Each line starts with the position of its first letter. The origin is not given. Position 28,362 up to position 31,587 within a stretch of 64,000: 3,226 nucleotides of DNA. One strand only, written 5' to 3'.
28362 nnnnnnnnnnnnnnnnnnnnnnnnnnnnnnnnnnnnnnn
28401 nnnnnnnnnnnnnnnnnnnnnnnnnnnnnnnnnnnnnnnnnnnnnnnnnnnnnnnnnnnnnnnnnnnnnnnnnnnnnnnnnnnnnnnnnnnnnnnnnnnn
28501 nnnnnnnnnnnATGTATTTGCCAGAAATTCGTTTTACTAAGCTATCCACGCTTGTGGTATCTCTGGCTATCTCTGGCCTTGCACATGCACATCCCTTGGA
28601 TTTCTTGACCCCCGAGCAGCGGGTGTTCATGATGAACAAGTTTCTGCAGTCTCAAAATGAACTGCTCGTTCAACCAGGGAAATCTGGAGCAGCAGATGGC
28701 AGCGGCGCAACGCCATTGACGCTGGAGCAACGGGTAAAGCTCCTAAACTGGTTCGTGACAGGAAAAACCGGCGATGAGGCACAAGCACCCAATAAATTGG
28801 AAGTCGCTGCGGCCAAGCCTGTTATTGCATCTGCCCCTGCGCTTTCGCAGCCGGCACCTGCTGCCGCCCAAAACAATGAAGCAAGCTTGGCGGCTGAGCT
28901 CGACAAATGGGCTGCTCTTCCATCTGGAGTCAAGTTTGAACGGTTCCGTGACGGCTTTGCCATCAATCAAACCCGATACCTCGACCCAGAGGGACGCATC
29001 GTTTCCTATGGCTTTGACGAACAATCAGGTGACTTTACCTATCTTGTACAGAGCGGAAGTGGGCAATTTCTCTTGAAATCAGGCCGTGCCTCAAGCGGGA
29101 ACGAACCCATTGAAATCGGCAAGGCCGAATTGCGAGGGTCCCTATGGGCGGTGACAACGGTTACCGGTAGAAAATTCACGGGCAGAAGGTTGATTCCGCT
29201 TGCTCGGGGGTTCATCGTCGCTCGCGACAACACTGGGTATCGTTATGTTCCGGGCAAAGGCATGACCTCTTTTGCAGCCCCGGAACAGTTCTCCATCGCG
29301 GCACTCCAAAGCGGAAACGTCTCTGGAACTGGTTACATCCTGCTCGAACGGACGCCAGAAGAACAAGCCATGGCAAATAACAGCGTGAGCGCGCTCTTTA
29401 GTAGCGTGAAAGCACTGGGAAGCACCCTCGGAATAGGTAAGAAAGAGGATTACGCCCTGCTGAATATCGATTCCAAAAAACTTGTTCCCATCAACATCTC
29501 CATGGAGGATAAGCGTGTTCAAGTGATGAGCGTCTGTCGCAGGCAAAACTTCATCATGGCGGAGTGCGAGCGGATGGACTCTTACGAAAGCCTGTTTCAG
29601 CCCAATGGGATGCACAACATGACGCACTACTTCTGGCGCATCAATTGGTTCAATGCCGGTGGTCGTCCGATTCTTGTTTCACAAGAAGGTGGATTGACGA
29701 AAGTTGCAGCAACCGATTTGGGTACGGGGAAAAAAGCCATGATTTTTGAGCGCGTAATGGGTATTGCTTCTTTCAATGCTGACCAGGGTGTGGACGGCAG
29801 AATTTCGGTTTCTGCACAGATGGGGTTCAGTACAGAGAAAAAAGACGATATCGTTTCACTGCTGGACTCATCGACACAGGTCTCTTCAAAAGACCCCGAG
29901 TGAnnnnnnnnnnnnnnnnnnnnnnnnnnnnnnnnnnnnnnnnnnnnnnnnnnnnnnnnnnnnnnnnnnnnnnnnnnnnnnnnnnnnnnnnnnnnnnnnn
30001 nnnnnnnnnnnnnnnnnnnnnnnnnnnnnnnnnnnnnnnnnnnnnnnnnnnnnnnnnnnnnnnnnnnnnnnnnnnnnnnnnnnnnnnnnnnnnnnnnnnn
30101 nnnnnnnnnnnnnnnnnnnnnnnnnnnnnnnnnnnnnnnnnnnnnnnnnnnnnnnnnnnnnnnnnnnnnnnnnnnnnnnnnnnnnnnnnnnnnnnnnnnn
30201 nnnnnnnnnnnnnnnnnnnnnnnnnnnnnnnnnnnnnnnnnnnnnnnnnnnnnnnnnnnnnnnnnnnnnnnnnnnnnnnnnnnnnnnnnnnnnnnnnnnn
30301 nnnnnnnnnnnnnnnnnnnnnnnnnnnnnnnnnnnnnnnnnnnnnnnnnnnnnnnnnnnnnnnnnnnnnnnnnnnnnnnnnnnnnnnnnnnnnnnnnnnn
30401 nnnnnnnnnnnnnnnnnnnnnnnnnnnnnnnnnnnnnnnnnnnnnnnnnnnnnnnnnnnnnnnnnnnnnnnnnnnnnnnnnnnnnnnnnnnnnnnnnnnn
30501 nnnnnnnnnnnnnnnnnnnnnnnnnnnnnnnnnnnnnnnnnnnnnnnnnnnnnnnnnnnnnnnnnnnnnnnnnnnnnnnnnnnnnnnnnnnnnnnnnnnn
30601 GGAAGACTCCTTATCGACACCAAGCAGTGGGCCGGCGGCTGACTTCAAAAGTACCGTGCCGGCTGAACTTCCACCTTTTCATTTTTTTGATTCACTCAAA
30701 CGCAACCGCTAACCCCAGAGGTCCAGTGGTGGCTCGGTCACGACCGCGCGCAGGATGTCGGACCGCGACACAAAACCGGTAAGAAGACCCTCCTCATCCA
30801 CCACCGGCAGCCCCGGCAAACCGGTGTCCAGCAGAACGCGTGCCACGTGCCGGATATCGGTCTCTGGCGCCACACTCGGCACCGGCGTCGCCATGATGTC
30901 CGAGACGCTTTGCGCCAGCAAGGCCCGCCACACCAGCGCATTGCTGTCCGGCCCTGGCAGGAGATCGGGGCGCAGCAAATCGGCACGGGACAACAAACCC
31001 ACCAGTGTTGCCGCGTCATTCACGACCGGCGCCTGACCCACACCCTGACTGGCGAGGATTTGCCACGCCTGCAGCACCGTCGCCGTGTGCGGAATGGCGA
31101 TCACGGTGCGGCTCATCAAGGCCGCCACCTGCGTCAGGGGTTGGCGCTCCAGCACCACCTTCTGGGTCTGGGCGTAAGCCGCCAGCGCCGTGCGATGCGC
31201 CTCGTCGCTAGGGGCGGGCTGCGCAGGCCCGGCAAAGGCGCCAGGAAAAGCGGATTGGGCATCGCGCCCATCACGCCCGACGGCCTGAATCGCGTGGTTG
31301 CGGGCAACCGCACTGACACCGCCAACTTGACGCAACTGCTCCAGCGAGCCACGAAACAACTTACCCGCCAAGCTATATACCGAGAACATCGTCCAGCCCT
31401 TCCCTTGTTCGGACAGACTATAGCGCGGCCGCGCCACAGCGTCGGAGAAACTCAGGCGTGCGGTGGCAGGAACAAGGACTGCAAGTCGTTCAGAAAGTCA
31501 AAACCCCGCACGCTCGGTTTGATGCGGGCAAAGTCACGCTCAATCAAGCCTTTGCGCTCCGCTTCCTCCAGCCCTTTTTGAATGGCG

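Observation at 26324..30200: Tn7-like mini-transposon at tRNA-Ser with intact ends and target duplication but no transposase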

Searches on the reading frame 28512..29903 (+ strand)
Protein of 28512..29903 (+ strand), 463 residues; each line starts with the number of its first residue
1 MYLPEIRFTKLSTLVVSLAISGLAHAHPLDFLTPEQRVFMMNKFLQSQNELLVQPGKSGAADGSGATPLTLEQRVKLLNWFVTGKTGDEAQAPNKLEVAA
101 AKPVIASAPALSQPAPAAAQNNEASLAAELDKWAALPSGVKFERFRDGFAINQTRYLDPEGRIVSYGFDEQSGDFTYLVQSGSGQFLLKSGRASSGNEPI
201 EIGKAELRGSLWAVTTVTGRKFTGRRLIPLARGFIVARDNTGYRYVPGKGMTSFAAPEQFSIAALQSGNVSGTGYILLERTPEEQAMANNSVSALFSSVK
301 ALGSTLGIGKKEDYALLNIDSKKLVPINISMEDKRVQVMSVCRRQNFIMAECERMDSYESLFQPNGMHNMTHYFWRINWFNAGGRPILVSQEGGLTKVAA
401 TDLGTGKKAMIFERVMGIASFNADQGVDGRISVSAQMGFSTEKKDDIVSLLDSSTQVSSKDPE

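Call 9: search_protein_families(library=pfam, proteins=[window:28512-29903:+], max_evalue=0.01)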
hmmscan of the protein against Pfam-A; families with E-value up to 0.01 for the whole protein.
window:28512-29903:+ (463 aa): 0 families

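Call 73: find_homologous_proteins(query=window:28512-29903:+, max_evalue=0.001)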
Query window:28512-29903:+ (463 aa): 79 proteins with E <= 0.001 among 8000 candidates.
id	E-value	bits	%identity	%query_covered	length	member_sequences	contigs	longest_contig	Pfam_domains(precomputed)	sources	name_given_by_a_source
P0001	0.0e+0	1027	100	100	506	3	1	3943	-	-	-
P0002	1.8e-260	883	85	100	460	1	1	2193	-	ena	-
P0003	8.4e-223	758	74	99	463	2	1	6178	-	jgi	-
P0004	1.3e-215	735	71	98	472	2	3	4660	-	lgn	-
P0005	4.0e-210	717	70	93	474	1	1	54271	-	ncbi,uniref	ncbi:hypothetical protein [Variovorax sp. HJSM1_2]|uniref:hypothetical protein n=1 Tax=Variovorax sp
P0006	1.2e-209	715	70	98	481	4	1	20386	-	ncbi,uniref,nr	ncbi:hypothetical protein [Rhodoferax antarcticus]|uniref:hypothetical protein n=1 Tax=Rhodoferax an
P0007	5.5e-209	713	73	96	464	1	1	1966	-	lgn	-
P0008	1.1e-206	705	69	94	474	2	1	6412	-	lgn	-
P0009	3.8e-205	700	70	97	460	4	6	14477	-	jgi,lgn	jgi:hypothetical protein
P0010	5.3e-205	700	70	96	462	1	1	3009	-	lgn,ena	-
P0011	2.2e-199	681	69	97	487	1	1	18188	-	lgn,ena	-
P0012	2.3e-195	668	65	94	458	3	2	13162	-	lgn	-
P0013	3.0e-195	668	67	97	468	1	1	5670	-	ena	-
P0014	9.8e-195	666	65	97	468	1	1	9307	-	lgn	-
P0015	3.3e-190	651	65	96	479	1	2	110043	-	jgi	-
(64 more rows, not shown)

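Call 74: find_encoding_contigs(protein=P0001, flank=5000, max_places=5)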
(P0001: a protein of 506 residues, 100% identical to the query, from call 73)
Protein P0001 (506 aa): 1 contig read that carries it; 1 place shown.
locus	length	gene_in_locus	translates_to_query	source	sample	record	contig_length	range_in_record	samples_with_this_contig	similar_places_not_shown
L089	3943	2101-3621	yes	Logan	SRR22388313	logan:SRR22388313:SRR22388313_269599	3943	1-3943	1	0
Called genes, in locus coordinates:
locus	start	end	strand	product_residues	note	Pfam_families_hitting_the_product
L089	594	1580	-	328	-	-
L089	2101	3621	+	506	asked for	-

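Call 75: find_encoding_contigs(protein=P0006, flank=8000, max_places=3)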
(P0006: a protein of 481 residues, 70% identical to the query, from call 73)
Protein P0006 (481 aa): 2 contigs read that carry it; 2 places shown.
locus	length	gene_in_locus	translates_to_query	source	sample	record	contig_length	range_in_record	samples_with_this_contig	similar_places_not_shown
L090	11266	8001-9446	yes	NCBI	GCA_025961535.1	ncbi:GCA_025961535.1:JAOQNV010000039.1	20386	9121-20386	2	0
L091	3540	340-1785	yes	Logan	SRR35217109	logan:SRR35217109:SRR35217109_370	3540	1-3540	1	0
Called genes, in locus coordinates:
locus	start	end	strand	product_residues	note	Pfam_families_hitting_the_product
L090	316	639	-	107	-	PF20441:TerL_nuclease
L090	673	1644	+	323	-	-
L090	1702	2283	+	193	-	PF18765:Polbeta (weak)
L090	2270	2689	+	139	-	-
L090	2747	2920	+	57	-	-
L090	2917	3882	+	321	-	PF07751:Abi_2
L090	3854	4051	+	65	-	-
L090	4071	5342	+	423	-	PF20473:MmeI_Mtase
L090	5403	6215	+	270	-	PF07669:Eco57I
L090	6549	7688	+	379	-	-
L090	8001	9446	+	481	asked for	-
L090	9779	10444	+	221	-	-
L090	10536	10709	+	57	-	-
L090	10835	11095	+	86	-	-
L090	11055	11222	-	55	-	-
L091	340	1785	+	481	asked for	-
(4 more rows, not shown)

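Call 76: find_encoding_contigs(protein=P0005, flank=8000, max_places=3)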
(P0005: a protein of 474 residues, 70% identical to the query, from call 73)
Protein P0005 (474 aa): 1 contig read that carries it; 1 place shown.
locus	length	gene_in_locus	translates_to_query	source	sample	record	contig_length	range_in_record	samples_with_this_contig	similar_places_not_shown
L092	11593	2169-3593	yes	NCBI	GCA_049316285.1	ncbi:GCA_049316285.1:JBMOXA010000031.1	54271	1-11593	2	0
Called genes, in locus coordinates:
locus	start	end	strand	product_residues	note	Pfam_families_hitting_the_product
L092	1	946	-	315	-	PF13458:Peripla_BP_6, PF13433:Peripla_BP_5, PF01094:ANF_receptor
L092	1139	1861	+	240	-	PF00392:GntR, PF07729:FCD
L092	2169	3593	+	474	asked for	-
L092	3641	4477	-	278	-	PF09832:DUF2059 (faint)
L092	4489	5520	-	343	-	PF00248:Aldo_ket_red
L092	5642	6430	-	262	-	PF01557:FAA_hydrolase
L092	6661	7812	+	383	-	PF00072:Response_reg, PF13487:HD_5, PF01966:HD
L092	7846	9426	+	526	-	PF13185:GAF_2 (faint)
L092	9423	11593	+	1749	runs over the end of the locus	PF12729:4HB_MCP_1, PF13185:GAF_2, PF00989:PAS, PF08448:PAS_4, PF13188:PAS_8, PF13426:PAS_9, PF00512:HisKA, PF02518:HATPase_c, +9 more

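Call 81: find_encoding_contigs(protein=P0003, flank=6000, max_places=3)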
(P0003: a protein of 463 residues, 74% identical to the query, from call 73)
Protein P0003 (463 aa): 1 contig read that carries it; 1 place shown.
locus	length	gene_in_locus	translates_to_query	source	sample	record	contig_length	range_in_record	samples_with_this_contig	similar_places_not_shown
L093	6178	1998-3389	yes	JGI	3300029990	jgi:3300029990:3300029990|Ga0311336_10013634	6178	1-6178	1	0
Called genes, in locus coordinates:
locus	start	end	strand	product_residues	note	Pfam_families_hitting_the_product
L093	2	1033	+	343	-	?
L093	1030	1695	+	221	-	PF04060:FeS, PF12797:Fer4_2 (weak), PF13237:Fer4_10, PF00037:Fer4, PF12838:Fer4_7 (weak), PF13187:Fer4_9 (weak), PF14697:Fer4_21, PF25160:LdpA_Fe-S-bd (weak), +1 more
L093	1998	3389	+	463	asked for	-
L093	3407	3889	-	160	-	PF13669:Glyoxalase_4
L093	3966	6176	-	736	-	?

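Call 82: find_encoding_contigs(protein=P0002, flank=6000, max_places=3)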
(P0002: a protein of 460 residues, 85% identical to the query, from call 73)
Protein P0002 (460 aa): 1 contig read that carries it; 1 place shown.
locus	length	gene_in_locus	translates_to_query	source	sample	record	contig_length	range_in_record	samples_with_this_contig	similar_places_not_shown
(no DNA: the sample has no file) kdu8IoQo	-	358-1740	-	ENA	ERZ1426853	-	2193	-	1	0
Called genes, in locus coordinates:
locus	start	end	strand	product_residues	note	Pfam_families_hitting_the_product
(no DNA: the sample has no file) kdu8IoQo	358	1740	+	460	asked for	-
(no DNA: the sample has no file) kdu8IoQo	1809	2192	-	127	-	?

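Call 83: find_encoding_contigs(protein=P0004, flank=6000, max_places=3)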
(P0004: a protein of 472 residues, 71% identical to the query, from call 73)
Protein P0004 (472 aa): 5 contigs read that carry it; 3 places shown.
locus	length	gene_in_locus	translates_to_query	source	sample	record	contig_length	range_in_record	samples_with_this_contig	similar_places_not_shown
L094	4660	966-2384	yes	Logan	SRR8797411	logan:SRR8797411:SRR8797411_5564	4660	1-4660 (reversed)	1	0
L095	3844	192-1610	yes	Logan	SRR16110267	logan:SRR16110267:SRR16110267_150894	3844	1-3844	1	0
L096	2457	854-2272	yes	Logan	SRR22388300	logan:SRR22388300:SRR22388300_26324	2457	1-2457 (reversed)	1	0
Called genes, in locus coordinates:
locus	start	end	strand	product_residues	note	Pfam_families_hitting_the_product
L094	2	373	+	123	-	?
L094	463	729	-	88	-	-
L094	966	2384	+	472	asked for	-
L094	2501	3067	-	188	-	PF01814:Hemerythrin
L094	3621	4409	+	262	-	PF05209:MinC_N, PF03775:MinC_C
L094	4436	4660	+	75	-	?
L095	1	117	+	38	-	?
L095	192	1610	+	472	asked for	-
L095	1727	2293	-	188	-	PF01814:Hemerythrin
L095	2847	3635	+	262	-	PF05209:MinC_N, PF03775:MinC_C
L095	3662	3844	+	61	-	?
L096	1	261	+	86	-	?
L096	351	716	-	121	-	-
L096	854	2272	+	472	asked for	-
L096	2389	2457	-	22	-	?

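Call 117: search_protein_families(library=ncbifam, proteins=[window:28512-29903:+], max_evalue=0.01)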
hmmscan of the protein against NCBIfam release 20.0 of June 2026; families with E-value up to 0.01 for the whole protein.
window:28512-29903:+ (463 aa): 0 families

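Call 118: predict_structure(alignment_id=A1)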
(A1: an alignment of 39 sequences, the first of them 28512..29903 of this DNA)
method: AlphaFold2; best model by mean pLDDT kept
length: 463 residues; sequences in the alignment: 39
mean_pLDDT: 78.5   pTM: 0.65
mean pLDDT of the five models: 78.5, 78.2, 76.6, 74.9, 74.3
residues with pLDDT >= 90: 212; 70-90: 118; 50-70: 66; < 50: 67
segments of 3 or more residues with pLDDT < 50: 1-3, 5-8, 17-26, 89-118, 285-290, 301-308, 458-463
pLDDT, mean of each block of 10 residues (from residue 1): 44 50 49 78 84 69 73 84 61 35 40 45 91 90 88 92 93 95 95 89 95 96 96 95 96 95 91 94 56 54 47 90 92 64 72 67 79 90 94 90 95 90 92 93 94 64 35
secondary structure, 60 per line:
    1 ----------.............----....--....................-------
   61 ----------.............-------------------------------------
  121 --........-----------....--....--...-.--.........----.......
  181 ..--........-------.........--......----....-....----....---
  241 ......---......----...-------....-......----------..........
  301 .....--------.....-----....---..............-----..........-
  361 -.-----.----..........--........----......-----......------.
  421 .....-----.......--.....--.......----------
elements in order: H11-23 H28-31 H34-53 H71-83 H123-130 E142-145 E148-151 E154-156 E161-169 E174-182 E185-192 E200-208 E211-216 E221-224 E226-229 E234-237 E241-246 E250-255 E260-262 H270-273 E275-280 H291-305 E314-318 E324-327 H331-334 E335-344 E350-359 H373-376 E377-382 E385-392 E397-402 E408-413 E420-425 E431-437 E440-444 H447-453

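Call 120: fold_search(model_id=the predicted structure, library=pdb)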
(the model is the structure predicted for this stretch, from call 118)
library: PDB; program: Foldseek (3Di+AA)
matches with E <= 10: 1450; with E <= 0.001: 223
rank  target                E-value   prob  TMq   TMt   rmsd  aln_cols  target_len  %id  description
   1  9n73_LO               7.2e-06  1.00  0.20  0.14  16.4       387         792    8  SSU processome maturation and disassembly, State G (released 2025-10-29)
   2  9d5n_CH               1.3e-05  0.97  0.16  0.13  20.9       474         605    9  48-nm doublet microtubule from Trichomonas vaginalis strain G3 (released 2025-05-14)
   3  7pvp                  2.0e-05  1.00  0.23  0.34  11.8       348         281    9  Crystal structure of the SAKe6BC designer protein (released 2023-01-18)
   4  4nsx                  2.1e-05  1.00  0.26  0.21  10.8       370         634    8  Crystal Structure of the Utp21 tandem WD Domain (released 2014-02-19)
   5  9g33_UU               2.2e-05  1.00  0.21  0.14  19.7       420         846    8  Stalled 90S - Utp23-Krr1-deltaC3 (released 2025-06-18)
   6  9n6z_LT               2.2e-05  1.00  0.20  0.12  16.9       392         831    9  SSU processome maturation and disassembly, State D (released 2025-11-05)
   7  8bbg_A                2.8e-05  0.98  0.18  0.08  18.6       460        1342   11  Structure of the IFT-A complex; anterograde IFT-A train model (released 2022-12-21)
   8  9n6v_LT               3.1e-05  1.00  0.26  0.16  11.5       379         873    8  SSU processome maturation and disassembly, State A (released 2025-11-05)
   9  9a40_B                3.2e-05  0.97  0.17  0.19  16.6       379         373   10  model of Cullin4 (released 2024-09-18)
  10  4cy3_A                3.8e-05  1.00  0.27  0.36  10.3       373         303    8  Crystal structure of the NSL1-WDS complex. (released 2014-05-14)
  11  5nkp_B                4.2e-05  1.00  0.26  0.37  11.9       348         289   10  Crystal structure of the human KLHL3 Kelch domain in complex with a WNK3 peptide (released 2017-05-03)
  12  7xm2                  4.2e-05  1.00  0.26  0.37  11.2       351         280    9  Crystal structure of Keap1 Kelch domain (residues 322-609) in complex with NXPZ-2 (released 2022-07-06)
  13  9e2g_2C               4.5e-05  1.00  0.28  0.22  11.1       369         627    8  Cryo-EM structure of 48 nm repeat of microtubule doublet from T. brucei flagellum (released 2025-03-12)
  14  3n0e                  4.5e-05  1.00  0.26  0.34  10.4       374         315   10  Crystal structure of WDR5 mutant (W330Y) (released 2010-10-20)
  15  9n73_LT               4.7e-05  0.99  0.20  0.13  19.7       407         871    9  SSU processome maturation and disassembly, State G (released 2025-10-29)
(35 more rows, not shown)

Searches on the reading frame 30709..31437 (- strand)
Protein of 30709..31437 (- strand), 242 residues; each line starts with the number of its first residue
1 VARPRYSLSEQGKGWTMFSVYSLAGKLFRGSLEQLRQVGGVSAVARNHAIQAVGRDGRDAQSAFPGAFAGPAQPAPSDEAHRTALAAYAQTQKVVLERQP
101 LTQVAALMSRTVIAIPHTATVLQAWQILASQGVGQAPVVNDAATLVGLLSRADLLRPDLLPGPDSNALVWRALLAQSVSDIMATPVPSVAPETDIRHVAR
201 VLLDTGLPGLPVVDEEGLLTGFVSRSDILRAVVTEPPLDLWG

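Call 9: search_protein_families(library=pfam, proteins=[window:30709-31437:-], max_evalue=0.01)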
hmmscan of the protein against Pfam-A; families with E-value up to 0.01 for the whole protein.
window:30709-31437:- (242 aa): 1 family
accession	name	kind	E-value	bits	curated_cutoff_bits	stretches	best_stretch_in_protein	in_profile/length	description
PF00571.33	CBS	-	9.6e-28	96.7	24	2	178-233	1-56/57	CBS domain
